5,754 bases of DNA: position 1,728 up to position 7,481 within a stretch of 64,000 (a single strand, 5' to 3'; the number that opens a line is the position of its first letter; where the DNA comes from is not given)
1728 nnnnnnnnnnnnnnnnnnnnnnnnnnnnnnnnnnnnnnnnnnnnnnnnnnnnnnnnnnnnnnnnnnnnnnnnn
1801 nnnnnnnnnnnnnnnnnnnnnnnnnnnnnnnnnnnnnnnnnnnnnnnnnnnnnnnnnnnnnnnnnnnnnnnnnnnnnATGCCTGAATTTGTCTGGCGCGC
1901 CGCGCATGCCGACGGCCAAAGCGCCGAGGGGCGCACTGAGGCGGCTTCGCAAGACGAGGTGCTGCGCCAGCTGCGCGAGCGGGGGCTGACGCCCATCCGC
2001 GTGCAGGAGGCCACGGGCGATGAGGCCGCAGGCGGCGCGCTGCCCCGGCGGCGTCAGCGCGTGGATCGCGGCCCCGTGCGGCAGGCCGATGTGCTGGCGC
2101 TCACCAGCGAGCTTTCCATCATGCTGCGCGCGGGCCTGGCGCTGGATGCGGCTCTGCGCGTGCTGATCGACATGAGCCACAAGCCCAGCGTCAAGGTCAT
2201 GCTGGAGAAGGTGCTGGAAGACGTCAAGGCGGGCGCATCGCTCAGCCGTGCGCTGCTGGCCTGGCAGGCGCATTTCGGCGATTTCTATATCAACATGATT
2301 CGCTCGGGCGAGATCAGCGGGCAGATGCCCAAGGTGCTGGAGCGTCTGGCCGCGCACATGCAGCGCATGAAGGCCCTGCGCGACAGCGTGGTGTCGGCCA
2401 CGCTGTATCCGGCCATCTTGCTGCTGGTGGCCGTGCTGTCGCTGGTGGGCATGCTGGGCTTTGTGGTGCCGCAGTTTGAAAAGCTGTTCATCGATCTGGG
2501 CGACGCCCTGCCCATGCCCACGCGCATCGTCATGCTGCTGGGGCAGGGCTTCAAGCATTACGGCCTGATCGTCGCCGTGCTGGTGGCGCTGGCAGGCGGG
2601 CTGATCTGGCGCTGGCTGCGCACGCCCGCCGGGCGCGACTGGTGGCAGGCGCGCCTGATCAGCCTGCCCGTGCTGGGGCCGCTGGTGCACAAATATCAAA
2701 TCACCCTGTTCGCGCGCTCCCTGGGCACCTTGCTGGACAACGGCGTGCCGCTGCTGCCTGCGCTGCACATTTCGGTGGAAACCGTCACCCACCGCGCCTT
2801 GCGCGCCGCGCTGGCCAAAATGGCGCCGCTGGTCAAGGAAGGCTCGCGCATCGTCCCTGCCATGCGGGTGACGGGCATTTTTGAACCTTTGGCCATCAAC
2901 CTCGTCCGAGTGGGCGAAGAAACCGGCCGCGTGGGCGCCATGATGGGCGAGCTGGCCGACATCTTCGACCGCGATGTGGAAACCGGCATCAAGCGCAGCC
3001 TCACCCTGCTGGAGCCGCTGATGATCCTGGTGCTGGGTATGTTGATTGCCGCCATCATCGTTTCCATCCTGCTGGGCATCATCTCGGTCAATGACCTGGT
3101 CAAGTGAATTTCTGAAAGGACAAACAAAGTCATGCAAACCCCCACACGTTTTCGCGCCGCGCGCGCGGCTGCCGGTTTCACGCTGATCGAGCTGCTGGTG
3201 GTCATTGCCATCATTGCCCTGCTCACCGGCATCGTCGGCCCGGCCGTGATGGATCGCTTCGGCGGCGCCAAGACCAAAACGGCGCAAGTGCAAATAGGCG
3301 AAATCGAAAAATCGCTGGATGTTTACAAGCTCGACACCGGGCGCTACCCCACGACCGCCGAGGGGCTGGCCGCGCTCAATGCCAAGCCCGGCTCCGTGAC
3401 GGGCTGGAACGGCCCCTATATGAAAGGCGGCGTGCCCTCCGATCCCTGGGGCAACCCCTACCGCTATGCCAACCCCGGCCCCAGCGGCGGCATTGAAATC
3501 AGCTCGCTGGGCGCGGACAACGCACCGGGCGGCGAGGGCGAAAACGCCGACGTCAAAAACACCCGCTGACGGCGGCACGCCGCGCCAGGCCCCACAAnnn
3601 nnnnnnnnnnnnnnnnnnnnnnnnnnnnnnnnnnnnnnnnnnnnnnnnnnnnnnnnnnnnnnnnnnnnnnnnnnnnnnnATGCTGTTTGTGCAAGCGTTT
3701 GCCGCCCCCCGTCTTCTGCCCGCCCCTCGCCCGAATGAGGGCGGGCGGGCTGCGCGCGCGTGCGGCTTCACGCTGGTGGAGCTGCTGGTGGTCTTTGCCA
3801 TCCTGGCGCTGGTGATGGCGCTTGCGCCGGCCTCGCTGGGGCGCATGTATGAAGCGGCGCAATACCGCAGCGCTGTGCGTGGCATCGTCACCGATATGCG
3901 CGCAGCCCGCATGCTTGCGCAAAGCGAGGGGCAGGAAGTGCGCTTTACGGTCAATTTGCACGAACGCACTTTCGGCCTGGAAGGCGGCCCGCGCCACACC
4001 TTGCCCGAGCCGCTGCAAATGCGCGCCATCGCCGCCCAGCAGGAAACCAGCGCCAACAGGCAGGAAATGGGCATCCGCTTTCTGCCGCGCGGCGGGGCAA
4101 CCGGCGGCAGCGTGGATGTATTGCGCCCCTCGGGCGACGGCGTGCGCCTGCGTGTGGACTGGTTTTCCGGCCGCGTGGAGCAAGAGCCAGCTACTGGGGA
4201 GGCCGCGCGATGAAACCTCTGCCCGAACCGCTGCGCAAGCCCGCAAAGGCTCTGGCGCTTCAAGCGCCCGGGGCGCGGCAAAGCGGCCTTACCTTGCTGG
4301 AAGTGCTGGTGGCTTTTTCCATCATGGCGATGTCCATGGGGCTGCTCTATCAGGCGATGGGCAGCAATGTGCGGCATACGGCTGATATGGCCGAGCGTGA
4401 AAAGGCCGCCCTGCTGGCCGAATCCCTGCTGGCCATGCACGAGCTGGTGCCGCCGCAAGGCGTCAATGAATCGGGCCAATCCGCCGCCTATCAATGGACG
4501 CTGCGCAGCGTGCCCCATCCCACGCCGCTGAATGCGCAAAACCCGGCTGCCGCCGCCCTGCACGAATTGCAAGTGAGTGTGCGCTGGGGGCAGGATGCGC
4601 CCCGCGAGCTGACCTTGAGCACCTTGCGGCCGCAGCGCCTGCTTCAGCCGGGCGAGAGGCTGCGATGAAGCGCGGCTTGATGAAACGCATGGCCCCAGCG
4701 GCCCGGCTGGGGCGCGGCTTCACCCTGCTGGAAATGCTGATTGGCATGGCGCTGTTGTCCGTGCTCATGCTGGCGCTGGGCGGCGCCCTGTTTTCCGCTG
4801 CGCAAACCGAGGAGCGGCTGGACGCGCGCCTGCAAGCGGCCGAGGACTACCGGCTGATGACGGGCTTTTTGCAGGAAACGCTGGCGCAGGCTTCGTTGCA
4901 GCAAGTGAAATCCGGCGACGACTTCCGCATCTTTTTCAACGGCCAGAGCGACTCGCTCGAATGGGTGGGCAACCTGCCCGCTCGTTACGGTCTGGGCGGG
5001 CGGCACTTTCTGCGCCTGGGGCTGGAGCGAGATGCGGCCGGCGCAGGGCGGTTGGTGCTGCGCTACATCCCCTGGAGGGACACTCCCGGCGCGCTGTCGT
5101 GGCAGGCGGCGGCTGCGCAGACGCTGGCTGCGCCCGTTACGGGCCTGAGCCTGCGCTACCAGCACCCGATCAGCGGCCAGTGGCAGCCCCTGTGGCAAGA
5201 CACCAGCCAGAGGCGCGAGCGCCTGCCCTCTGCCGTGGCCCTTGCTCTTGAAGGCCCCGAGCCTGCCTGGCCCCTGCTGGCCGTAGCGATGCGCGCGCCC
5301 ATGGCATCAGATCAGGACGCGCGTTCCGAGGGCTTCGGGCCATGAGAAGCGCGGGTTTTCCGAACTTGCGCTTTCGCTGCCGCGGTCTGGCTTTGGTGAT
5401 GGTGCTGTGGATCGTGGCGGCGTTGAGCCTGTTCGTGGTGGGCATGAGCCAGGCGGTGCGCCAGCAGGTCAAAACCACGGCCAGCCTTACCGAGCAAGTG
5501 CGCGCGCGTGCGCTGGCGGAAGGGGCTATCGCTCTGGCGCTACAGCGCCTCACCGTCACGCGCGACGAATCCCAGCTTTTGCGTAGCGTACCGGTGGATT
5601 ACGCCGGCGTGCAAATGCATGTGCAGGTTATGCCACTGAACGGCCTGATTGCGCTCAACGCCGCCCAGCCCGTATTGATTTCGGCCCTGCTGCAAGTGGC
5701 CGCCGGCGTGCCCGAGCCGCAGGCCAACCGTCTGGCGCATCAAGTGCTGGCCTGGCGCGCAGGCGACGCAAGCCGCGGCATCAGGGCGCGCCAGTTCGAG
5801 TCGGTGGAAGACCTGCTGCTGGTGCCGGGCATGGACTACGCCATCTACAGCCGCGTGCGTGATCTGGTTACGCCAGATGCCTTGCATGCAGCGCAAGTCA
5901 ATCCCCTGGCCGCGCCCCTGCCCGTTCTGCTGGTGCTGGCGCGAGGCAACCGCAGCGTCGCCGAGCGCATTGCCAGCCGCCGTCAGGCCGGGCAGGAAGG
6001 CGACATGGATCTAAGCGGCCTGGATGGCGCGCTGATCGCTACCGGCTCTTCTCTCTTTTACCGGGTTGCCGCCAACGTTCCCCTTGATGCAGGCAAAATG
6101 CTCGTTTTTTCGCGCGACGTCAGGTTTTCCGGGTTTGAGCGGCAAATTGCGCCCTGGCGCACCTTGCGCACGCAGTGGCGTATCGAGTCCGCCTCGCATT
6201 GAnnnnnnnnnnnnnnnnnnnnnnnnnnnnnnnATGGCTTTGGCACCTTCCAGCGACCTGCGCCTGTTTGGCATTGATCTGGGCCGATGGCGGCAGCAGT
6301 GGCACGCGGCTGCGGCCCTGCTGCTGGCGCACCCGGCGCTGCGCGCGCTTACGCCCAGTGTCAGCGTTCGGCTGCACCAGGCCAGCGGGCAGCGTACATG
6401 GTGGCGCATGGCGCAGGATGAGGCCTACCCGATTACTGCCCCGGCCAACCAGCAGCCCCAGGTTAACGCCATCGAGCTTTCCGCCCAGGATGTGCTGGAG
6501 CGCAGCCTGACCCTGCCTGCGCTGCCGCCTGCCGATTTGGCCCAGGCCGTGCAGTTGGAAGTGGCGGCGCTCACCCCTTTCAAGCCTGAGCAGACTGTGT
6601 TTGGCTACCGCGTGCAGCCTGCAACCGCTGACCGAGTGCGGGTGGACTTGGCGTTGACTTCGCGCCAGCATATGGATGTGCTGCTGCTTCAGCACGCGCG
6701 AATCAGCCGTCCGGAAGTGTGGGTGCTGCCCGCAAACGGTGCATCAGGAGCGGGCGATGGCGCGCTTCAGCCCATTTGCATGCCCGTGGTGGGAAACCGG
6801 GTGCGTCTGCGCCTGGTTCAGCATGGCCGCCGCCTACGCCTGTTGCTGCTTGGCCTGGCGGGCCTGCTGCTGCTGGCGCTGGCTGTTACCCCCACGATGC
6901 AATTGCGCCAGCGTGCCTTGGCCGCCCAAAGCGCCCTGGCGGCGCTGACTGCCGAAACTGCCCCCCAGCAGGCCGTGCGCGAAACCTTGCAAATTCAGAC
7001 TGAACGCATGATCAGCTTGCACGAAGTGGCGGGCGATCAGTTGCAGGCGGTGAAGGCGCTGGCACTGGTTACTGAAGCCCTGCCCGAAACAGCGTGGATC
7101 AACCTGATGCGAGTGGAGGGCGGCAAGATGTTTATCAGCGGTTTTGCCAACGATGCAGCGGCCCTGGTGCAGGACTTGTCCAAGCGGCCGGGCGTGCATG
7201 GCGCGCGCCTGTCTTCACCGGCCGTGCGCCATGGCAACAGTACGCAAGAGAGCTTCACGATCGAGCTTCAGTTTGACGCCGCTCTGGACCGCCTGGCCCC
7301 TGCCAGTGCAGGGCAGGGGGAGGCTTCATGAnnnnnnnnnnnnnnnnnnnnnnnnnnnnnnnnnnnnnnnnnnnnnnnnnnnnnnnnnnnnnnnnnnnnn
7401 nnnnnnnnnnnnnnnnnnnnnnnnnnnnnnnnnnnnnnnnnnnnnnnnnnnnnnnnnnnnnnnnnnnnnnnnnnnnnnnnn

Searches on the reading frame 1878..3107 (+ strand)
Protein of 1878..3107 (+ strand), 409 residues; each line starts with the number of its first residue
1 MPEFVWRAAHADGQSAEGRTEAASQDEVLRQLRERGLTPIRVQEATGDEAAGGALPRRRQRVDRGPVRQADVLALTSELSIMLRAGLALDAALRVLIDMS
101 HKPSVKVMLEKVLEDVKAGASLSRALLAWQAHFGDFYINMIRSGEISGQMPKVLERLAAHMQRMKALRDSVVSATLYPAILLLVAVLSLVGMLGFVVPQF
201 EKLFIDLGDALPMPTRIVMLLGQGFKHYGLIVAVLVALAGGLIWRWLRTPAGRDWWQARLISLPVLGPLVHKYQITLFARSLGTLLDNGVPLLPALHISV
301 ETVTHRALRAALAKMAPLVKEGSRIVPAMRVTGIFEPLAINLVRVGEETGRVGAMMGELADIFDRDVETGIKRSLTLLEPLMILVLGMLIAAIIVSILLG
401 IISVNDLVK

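Call 3: search_protein_families(library=pfam, proteins=[window:1878-3107:+], max_evalue=0.01)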
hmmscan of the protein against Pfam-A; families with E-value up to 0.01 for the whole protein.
window:1878-3107:+ (409 aa): 1 family
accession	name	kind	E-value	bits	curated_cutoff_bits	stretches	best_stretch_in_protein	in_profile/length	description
PF00482.28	T2SSF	-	7.5e-53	178.2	25.2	2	76-198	2-125/125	Type II secretion system (T2SS), protein F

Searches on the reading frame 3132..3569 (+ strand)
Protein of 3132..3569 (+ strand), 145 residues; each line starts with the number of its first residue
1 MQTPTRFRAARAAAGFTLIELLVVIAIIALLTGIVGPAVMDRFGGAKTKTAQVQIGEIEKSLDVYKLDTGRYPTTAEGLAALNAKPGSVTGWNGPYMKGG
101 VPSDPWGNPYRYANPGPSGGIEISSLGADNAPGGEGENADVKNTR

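Call 3: search_protein_families(library=pfam, proteins=[window:3132-3569:+], max_evalue=0.01)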
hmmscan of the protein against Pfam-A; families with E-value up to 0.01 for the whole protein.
window:3132-3569:+ (145 aa): 2 families
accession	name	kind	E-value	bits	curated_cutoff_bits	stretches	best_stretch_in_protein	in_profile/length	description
PF08334.16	T2SSG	-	1.3e-38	131.8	21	1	39-143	2-107/108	Type II secretion system (T2SS), protein G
PF07963.17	N_methyl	-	4.5e-07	29.6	21.2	1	11-35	2-26/27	Prokaryotic N-terminal methylation motif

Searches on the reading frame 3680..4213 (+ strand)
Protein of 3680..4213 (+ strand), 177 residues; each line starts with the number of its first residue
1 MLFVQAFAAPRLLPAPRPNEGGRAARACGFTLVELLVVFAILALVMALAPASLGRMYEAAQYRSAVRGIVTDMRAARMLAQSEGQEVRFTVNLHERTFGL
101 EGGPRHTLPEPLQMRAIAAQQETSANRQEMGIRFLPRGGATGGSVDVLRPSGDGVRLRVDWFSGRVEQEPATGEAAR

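Call 3: search_protein_families(library=pfam, proteins=[window:3680-4213:+], max_evalue=0.01)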
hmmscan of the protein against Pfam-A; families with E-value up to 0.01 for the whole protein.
window:3680-4213:+ (177 aa): 2 families
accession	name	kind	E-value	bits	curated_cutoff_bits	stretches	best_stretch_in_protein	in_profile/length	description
PF07963.17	N_methyl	-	5.4e-08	32.5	21.2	1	26-49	3-26/27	Prokaryotic N-terminal methylation motif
PF12019.13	GspH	-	2.5e-06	28.4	21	1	65-161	1-106/108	Type II transport protein GspH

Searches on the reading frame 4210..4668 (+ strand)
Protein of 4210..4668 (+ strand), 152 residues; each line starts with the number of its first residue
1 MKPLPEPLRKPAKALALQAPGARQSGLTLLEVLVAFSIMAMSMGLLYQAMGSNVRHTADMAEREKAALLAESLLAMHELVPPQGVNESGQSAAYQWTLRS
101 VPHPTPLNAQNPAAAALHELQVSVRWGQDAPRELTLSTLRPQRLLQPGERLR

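Call 3: search_protein_families(library=pfam, proteins=[window:4210-4668:+], max_evalue=0.01)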
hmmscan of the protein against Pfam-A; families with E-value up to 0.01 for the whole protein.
window:4210-4668:+ (152 aa): 1 family
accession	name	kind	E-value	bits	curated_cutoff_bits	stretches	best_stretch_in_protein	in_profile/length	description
PF07963.17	N_methyl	-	1.2e-06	28.2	21.2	1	23-47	3-27/27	Prokaryotic N-terminal methylation motif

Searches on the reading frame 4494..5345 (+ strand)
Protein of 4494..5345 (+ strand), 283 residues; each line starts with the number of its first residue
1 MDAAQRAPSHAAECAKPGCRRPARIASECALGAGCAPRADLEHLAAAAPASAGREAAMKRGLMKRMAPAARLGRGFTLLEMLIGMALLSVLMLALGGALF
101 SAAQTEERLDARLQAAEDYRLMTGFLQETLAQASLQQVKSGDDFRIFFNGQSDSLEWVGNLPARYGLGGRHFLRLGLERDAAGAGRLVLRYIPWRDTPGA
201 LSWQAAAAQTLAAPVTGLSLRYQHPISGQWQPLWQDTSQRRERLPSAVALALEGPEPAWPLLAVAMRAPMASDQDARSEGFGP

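Call 3: search_protein_families(library=pfam, proteins=[window:4494-5345:+], max_evalue=0.01)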
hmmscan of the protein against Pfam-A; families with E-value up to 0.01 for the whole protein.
window:4494-5345:+ (283 aa): 2 families
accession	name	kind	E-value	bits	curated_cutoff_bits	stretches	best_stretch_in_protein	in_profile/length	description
PF07963.17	N_methyl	-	7e-07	29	21.2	1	74-95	5-26/27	Prokaryotic N-terminal methylation motif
PF11612.13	T2SSJ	-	0.0029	18.3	28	1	185-253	67-129/140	Type II secretion system (T2SS), protein J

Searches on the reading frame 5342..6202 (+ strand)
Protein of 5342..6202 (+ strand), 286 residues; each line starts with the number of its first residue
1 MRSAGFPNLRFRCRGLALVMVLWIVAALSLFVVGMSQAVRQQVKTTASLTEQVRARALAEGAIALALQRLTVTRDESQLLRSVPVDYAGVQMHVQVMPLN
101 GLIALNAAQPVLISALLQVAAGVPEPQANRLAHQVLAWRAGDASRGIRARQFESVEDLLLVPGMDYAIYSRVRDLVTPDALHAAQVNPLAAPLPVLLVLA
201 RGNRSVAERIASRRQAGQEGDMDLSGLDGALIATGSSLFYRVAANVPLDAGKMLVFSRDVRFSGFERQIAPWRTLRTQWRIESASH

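Call 3: search_protein_families(library=pfam, proteins=[window:5342-6202:+], max_evalue=0.01)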
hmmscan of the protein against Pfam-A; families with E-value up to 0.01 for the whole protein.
window:5342-6202:+ (286 aa): 2 families
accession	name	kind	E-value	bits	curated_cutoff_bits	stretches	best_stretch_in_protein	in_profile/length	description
PF21687.3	T2SSK_1st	-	0.0021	19.2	26.2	0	114-177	24-103/107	Type II secretion system (T2SS), protein K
PF14341.11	PilX_N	-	0.0052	17.2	25.5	0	14-63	1-50/51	PilX N-terminal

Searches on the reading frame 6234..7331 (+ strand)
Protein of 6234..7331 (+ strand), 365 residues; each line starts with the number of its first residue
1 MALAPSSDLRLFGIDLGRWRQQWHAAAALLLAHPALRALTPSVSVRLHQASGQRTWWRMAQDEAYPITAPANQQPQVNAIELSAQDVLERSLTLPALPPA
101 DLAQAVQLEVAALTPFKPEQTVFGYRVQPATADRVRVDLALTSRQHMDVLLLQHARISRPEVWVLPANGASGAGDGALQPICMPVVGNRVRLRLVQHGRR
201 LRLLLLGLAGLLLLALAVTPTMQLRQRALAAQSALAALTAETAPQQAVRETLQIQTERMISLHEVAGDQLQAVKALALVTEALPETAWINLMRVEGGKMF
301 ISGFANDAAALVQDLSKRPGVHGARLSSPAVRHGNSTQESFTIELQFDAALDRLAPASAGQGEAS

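Call 3: search_protein_families(library=pfam, proteins=[window:6234-7331:+], max_evalue=0.01)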
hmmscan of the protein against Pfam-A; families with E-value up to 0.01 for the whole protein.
window:6234-7331:+ (365 aa): 1 family
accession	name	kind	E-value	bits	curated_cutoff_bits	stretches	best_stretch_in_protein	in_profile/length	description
PF05137.18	PilN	-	1.2e-08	35.2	22.8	1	276-346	3-77/78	Fimbrial assembly protein (PilN)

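Call 9: search_protein_families(library=ncbifam, proteins=[window:6234-7331:+], max_evalue=0.01)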
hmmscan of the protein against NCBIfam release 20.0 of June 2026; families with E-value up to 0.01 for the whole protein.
window:6234-7331:+ (365 aa): 0 families
